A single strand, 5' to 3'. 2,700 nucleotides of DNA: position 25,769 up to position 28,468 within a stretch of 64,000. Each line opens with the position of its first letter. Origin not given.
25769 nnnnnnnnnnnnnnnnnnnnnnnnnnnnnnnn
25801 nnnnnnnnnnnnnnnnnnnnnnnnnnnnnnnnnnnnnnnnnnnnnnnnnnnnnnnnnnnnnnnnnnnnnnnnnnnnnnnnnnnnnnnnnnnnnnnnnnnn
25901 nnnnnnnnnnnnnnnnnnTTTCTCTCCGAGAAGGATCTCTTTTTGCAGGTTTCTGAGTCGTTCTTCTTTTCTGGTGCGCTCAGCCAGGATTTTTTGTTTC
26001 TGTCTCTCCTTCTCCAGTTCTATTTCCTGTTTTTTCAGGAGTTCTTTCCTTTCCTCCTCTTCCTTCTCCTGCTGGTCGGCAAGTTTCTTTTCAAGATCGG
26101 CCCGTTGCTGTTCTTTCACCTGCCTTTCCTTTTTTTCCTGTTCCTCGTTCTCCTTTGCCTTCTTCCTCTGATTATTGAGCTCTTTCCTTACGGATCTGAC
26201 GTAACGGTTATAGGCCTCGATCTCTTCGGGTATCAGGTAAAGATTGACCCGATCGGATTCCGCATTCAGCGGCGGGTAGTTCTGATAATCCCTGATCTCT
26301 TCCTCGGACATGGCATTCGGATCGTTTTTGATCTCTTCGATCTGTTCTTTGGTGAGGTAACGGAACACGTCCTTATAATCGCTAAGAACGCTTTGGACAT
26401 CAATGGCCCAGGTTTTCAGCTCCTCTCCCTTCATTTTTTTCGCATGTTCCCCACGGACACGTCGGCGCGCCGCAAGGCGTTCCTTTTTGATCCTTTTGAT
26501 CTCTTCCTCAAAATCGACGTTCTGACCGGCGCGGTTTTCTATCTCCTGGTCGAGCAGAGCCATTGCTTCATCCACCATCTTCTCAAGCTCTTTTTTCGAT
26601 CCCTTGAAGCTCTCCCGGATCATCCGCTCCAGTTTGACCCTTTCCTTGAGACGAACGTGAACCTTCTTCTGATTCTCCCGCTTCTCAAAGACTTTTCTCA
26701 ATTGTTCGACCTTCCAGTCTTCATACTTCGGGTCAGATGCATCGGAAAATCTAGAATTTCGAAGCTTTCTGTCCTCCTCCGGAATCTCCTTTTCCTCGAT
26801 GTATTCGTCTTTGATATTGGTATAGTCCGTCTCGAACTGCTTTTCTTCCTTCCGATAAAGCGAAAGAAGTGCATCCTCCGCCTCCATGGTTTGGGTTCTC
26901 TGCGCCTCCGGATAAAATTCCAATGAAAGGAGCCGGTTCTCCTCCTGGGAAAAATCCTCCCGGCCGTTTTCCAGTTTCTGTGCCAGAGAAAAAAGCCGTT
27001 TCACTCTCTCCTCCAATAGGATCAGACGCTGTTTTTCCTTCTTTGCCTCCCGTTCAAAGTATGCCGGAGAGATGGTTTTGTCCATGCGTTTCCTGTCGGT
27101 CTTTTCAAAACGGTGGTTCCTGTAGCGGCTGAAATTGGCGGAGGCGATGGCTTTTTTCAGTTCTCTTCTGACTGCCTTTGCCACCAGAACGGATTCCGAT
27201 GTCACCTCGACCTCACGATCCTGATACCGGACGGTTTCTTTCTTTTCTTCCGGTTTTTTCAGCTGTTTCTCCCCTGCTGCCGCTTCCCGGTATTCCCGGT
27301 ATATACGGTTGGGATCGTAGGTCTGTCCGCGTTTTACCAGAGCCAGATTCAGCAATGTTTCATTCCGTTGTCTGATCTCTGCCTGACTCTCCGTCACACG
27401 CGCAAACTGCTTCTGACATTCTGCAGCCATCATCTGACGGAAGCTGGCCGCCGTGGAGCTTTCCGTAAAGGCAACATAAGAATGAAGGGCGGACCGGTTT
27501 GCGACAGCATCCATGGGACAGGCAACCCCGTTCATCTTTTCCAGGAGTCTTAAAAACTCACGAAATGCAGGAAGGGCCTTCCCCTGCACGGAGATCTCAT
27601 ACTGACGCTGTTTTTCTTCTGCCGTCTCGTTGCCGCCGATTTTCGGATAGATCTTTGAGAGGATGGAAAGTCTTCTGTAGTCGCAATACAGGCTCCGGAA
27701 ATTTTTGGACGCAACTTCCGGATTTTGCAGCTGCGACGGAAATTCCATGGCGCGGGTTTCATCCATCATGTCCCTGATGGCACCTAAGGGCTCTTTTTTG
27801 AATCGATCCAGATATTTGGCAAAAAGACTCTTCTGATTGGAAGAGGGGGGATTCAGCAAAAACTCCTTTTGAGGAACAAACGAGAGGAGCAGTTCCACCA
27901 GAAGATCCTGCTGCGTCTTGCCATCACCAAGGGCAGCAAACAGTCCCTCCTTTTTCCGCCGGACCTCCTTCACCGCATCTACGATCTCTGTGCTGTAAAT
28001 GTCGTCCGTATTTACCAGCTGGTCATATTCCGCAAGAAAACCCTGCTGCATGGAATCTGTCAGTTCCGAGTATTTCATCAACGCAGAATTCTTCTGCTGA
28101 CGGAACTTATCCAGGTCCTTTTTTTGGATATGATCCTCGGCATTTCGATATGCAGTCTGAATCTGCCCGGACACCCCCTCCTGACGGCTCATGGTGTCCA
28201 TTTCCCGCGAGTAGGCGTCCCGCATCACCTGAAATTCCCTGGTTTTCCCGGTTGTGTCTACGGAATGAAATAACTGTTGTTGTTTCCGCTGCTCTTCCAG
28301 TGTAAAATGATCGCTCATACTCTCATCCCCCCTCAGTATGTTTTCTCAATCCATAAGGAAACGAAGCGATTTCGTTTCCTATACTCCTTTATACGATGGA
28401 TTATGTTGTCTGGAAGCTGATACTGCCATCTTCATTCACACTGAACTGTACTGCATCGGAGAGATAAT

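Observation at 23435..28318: Orphan 1,627-aa helical, charge-rich giant protein with no recognisable domain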

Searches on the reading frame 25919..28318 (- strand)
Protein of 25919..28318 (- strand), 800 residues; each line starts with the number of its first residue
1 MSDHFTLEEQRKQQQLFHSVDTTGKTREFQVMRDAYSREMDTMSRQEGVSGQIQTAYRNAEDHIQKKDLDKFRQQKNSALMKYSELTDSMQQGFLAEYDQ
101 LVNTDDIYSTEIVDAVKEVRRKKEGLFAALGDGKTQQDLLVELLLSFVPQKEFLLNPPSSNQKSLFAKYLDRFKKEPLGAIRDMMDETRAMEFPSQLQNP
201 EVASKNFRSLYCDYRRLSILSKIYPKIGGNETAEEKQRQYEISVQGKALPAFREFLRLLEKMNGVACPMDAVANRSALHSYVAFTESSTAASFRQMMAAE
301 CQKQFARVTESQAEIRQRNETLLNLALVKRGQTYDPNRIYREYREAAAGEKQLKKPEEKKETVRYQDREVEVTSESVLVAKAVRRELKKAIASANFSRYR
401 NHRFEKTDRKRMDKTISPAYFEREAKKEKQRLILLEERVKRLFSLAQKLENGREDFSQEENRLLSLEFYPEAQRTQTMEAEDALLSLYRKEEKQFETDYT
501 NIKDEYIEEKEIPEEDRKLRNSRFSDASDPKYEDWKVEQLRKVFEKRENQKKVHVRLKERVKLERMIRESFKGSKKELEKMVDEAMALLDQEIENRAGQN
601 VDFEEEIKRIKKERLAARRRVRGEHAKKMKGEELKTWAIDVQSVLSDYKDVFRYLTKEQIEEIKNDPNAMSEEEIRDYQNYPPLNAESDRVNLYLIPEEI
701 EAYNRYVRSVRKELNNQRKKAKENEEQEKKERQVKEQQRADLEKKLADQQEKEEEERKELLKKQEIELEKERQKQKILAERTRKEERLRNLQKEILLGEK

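Call 52: predict_structure(protein=window:25919-28318:-)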
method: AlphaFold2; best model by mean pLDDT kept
length: 800 residues; sequences in the alignment: 1
mean_pLDDT: 46.2   pTM: 0.22
mean pLDDT of the five models: 46.2, 45.8, 42.7, 41.7, 41.3
residues with pLDDT >= 90: 0; 70-90: 86; 50-70: 164; < 50: 550
segments of 3 or more residues with pLDDT < 50: 1-5, 9-33, 35-69, 72-159, 161-166, 168-170, 172-174, 176-317, 320-341, 343-372, 399-418, 465-481, 505-528, 553-555, 563-578, 591-593, 596-603, 621-660, 665-700
pLDDT, mean of each block of 10 residues (from residue 1): 40 38 37 45 35 39 42 45 39 37 35 38 39 39 39 37 45 45 41 33 37 36 35 38 34 39 31 29 31 34 33 43 41 41 41 29 30 48 59 53 41 41 59 65 63 59 46 36 57 62 45 41 45 57 58 50 47 44 51 46 53 56 37 35 33 38 44 43 31 38 66 74 74 73 73 74 74 74 77 67
secondary structure, 60 per line:
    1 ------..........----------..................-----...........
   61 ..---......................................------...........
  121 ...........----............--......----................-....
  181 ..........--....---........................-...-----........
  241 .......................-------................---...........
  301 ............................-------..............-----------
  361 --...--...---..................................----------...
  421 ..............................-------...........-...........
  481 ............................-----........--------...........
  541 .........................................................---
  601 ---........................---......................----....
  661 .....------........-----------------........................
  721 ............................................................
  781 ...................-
elements in order (helices of 4 or more, strands of 3 or more residues): H7-16 H27-44 H50-62 H66-103 H110-131 H136-147 H150-155 H160-175 H177-190 H193-196 H200-223 H233-263 H271-286 H290-328 H336-349 E363-365 E368-370 H374-407 H418-450 H458-468 H470-508 H514-521 H530-597 H604-627 H631-652 H657-665 H672-679 H697-799
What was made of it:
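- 27914..27937 (-): Residues 128-135, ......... This is the only match to the Walker-A pattern [AG]x4GK[ST] and is probably chance. There is no Walker B, and the low-confidence AF2 model places it between two helices (call 52).
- On ER/K single alpha-helix (SAH) segments: AF2 models one helix over residues 697-799 at pLDDT about 66-77 (call 52).
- The motif sits between two helices in the (low-confidence) model, not after a strand (call 52).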

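Call 83: fold_search(model_id=the predicted structure, library=pdb)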
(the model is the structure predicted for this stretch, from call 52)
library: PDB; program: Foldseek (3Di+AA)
matches with E <= 10: 93; with E <= 0.001: 0
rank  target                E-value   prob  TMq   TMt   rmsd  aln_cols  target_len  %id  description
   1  8to0_BJ               3.0e-01  0.16  0.09  0.17  63.2       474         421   14  48-nm repeating structure of doublets from mouse sperm flagella (released 2023-11-01)
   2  7rro_F1               3.6e-01  0.16  0.09  0.17  61.0       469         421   12  Structure of the 48-nm repeat doublet microtubule from bovine tracheal cilia (released 2021-10-27)
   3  8otz_F2               6.2e-01  0.10  0.09  0.16  61.4       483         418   12  48-nm repeat of the native axonemal doublet microtubule from bovine sperm (released 2023-11-22)
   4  8otz_C9               8.9e-01  0.11  0.09  0.19  54.3       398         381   16  48-nm repeat of the native axonemal doublet microtubule from bovine sperm (released 2023-11-22)
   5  8to0_AI               8.9e-01  0.11  0.09  0.17  55.2       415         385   13  48-nm repeating structure of doublets from mouse sperm flagella (released 2023-11-01)
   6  5i7d_A                9.4e-01  0.03  0.05  0.09  38.9       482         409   14  Crystal Structure of srGAP2 F-BARx WT Form-2 (released 2017-08-30)
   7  9cpb_6Q               1.1e+00  0.05  0.07  0.11  56.0       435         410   13  Atomic model of bovine Fallopian tube cilia doublet microtubule (48-nm periodicity) (released 2024-10-30)
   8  5i6r                  1.2e+00  0.03  0.06  0.09  39.5       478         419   14  Crystal Structure of srGAP2 F-BARx WT Form-1 (released 2017-08-30)
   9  7ung_C2               1.3e+00  0.04  0.06  0.11  55.3       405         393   12  48-nm repeat of the human respiratory doublet microtubule (released 2022-10-05)
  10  9cpb_6K               1.4e+00  0.03  0.06  0.10  53.8       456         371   11  Atomic model of bovine Fallopian tube cilia doublet microtubule (48-nm periodicity) (released 2024-10-30)
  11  9fqr_A7               1.4e+00  0.08  0.09  0.17  54.3       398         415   16  96-nm repeat of axonemal doublet microtubules from bovine sperm (released 2025-03-26)
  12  8i7r_C7               1.5e+00  0.09  0.09  0.18  57.4       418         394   13  In situ structure of axonemal doublet microtubules in mouse sperm with 48-nm repeat (released 2023-10-11)
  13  8iyj_C1               1.5e+00  0.08  0.09  0.17  58.0       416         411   12  Cryo-EM structure of the 48-nm repeat doublet microtubule from mouse sperm (released 2023-07-05)
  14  9cpc_3T               1.7e+00  0.06  0.08  0.15  57.6       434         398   13  Atomic model of porcine brain ventricles cilia doublet microtubule (48-nm periodicity) (released 2024-10-23)
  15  8i7o_C3               1.7e+00  0.04  0.07  0.13  50.6       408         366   14  In situ structure of axonemal doublet microtubules in mouse sperm with 16-nm repeat (released 2023-10-11)
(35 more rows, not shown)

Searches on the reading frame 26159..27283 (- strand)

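Call 42: search_protein_families(library=pfam, proteins=[window:26159-27283:-], max_evalue=10)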
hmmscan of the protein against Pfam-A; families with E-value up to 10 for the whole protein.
window:26159-27283:- (375 aa): 5 families
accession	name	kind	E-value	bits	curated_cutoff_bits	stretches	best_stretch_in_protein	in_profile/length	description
PF06353.17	DUF1062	-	0.022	15.9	23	1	186-241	71-128/135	Protein of unknown function (DUF1062)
PF04325.18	DUF465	-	0.041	14.3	25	1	244-271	11-39/48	Protein of unknown function (DUF465)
PF18538.6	DUF5624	-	0.079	13.5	25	1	188-260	29-97/129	Domain of unknown function (DUF5624)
PF18052.6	Rx_N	-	0.22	12.1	27.7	1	239-307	8-72/93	Rx N-terminal domain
PF05721.19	PhyH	-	4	8.1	22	1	229-301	14-80/213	Phytanoyl-CoA dioxygenase (PhyH)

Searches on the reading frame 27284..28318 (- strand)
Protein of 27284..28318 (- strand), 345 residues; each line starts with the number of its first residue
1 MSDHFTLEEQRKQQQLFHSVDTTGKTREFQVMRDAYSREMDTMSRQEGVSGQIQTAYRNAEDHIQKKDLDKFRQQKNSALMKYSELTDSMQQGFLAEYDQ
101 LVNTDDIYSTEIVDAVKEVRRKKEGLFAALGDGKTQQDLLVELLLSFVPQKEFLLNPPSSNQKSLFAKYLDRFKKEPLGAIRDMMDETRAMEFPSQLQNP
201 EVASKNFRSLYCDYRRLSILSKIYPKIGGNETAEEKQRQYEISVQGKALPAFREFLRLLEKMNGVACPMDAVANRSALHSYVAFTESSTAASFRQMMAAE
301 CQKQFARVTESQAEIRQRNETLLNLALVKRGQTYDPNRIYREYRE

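Call 25: find_homologous_proteins(query=window:27284-28318:-, max_evalue=0.01)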
Query window:27284-28318:- (345 aa): 1 proteins with E <= 0.01 among 2284 candidates.
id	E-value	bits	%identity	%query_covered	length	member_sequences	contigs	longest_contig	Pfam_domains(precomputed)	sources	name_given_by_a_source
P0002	1.1e-96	342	100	47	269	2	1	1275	-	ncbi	-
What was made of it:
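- Tried and rejected: Residues 1-345 returned only a 100%-identical fragment (call 25).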

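Call 42: search_protein_families(library=pfam, proteins=[window:27284-28318:-], max_evalue=10)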
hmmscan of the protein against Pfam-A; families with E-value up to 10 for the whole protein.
window:27284-28318:- (345 aa): 1 family
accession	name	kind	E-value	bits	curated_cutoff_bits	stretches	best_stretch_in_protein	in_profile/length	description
PF15796.10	KELK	-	0.53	11.3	27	1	63-91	31-59/80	KELK-motif containing domain of MRCK Ser/Thr protein kinase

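Call 43: search_protein_families(library=phrogs, proteins=[window:27284-28318:-], max_evalue=1)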
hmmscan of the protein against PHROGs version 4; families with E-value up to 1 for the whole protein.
window:27284-28318:- (345 aa): 0 families

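Call 66: search_solved_structures(query=window:27284-28318:-, max_evalue=10)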
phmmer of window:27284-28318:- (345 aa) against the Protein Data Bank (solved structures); distinct sequences matched with E-value up to 10: 0.
